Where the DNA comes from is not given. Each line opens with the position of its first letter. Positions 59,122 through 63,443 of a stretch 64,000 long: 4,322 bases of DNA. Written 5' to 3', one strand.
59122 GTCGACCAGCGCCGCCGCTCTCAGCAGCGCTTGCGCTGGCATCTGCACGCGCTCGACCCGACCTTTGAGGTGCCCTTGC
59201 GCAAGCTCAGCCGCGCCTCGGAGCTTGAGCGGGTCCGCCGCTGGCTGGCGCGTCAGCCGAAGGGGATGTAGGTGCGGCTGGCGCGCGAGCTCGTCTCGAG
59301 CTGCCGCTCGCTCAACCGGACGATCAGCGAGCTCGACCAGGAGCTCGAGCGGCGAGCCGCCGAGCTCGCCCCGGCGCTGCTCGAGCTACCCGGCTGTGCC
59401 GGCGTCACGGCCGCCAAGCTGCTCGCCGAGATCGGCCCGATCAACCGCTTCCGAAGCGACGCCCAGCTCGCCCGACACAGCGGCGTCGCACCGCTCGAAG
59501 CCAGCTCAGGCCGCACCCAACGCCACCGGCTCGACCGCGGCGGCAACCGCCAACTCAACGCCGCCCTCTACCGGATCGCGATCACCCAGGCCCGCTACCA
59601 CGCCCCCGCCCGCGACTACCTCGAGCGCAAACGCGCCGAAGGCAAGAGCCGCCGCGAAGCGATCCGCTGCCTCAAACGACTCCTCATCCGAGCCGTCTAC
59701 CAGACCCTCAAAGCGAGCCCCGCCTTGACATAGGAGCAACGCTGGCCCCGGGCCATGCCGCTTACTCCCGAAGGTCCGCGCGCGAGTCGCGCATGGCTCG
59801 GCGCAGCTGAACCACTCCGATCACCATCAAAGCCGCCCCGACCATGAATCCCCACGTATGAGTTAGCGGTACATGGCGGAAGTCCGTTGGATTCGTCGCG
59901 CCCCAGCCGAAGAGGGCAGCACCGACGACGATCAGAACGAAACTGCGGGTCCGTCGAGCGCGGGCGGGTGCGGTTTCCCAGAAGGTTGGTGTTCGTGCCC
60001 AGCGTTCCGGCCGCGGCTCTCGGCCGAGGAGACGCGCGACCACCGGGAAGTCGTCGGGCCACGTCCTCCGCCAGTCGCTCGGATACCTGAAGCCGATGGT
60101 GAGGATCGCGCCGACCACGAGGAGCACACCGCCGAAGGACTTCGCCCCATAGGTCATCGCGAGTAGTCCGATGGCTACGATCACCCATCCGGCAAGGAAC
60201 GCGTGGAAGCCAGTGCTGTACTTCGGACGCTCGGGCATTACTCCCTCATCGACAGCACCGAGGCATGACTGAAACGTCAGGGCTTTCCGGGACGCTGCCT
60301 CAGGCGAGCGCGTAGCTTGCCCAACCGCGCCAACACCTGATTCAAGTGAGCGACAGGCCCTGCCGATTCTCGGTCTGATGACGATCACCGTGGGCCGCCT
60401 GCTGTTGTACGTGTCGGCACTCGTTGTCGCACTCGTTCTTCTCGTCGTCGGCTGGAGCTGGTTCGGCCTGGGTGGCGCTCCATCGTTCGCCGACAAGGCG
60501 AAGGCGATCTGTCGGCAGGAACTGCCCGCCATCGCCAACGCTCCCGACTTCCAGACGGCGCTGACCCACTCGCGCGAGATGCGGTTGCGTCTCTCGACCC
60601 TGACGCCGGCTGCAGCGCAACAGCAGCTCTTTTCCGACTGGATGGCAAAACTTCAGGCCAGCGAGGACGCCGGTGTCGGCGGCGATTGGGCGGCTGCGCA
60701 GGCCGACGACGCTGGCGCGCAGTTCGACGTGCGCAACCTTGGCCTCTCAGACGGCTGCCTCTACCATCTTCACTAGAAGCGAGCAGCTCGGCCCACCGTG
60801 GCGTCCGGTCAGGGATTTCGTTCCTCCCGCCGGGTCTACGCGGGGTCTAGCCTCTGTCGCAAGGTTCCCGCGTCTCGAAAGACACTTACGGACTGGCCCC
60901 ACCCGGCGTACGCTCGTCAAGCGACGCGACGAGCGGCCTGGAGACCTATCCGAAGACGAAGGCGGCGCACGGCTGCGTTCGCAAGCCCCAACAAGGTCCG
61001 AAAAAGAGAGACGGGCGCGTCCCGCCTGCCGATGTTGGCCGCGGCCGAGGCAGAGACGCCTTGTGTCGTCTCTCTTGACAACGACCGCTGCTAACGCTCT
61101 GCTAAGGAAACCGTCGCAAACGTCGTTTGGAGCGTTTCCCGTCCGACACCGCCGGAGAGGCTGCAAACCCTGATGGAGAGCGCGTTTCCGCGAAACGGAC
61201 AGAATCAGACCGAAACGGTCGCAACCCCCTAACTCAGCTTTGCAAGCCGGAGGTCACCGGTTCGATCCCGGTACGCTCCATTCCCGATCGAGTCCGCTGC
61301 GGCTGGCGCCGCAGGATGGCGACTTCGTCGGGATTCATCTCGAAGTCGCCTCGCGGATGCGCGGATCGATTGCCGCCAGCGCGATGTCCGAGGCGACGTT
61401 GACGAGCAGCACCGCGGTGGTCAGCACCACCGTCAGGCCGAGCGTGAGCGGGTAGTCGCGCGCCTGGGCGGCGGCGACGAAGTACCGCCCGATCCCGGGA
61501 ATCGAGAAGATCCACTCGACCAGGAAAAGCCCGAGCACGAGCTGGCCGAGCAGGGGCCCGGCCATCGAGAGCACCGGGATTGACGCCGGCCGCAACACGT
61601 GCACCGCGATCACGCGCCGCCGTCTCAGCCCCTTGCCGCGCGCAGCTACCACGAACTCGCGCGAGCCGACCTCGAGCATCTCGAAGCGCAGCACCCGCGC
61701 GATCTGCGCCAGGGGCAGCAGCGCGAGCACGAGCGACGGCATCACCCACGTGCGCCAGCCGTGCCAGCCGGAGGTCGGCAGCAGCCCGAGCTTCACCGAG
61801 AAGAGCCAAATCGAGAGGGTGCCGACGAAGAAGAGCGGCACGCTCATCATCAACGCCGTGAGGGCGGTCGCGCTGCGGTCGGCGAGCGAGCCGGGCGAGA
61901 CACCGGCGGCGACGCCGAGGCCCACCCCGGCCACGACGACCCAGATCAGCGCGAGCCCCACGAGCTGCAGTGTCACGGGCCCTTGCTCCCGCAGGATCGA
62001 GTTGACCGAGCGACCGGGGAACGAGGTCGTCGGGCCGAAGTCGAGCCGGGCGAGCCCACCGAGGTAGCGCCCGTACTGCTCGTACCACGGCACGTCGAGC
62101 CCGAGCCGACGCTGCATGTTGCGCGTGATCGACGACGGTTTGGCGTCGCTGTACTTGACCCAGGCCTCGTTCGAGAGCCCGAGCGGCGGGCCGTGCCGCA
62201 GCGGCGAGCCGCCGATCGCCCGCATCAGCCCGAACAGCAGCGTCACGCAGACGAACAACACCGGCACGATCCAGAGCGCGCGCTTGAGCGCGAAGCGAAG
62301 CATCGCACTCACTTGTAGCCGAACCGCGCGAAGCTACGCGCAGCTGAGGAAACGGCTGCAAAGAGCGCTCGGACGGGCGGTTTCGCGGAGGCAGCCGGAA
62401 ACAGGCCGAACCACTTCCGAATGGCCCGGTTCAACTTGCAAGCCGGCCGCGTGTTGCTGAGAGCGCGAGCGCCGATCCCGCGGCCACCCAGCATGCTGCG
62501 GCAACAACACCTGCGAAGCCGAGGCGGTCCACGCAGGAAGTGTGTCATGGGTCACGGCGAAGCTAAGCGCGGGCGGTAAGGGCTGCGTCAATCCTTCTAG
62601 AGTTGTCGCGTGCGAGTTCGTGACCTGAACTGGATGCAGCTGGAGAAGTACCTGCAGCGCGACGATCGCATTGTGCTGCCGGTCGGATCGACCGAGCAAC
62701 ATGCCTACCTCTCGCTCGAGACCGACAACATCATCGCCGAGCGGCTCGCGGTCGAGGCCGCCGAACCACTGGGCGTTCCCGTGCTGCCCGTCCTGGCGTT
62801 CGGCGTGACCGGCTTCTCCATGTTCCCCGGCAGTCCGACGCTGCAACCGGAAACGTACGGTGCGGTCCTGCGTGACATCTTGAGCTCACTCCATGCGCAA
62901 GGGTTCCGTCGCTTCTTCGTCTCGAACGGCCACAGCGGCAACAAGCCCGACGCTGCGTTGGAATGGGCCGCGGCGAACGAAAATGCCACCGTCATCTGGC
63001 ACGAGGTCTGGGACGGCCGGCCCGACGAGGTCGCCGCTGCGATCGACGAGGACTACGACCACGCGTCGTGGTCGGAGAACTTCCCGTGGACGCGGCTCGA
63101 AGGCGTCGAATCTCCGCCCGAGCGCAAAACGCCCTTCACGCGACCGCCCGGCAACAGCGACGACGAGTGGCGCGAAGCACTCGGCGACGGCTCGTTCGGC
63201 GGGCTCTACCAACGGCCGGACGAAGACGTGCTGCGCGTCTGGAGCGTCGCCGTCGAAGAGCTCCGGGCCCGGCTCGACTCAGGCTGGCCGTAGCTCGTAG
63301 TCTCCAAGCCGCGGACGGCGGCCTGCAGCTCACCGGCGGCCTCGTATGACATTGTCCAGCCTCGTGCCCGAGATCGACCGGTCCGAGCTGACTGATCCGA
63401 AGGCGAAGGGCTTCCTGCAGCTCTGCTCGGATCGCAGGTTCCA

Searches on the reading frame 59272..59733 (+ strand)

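Call 68: search_protein_families(library=pfam, proteins=[window:59272-59733:+], max_evalue=0.0001)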
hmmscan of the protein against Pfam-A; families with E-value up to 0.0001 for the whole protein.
window:59272-59733:+ (153 aa): 1 family
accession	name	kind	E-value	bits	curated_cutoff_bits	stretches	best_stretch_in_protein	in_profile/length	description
PF02371.22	Transposase_20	-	2.4e-22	79.5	21.3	1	35-117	3-86/87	Transposase IS116/IS110/IS902 family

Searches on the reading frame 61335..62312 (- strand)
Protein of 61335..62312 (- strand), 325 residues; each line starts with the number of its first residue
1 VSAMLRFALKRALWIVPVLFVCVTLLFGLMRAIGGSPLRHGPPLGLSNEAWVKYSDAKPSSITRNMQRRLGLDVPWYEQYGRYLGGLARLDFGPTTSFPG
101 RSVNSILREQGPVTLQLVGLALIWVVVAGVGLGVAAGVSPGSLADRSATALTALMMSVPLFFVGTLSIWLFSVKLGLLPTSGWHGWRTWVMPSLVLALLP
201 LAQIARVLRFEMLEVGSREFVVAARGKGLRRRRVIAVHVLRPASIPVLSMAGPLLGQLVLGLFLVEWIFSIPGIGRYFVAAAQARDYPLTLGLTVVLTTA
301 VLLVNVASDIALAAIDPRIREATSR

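Call 68: search_protein_families(library=pfam, proteins=[window:61335-62312:-], max_evalue=0.0001)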
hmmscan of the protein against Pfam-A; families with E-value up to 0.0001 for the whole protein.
window:61335-62312:- (325 aa): 1 family
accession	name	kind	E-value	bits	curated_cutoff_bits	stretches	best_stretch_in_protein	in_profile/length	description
PF00528.27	BPD_transp_1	-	3.4e-32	112.1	26.4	1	129-320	1-183/184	Binding-protein-dependent transport system inner membrane component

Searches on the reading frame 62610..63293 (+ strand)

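Call 68: search_protein_families(library=pfam, proteins=[window:62610-63293:+], max_evalue=0.0001)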
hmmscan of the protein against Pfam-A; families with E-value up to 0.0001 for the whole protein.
window:62610-63293:+ (227 aa): 1 family
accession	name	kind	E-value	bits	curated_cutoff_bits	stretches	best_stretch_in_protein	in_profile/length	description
PF02633.19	Creatininase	-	2.7e-35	122.4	31.3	1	5-156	2-166/238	Creatinine amidohydrolase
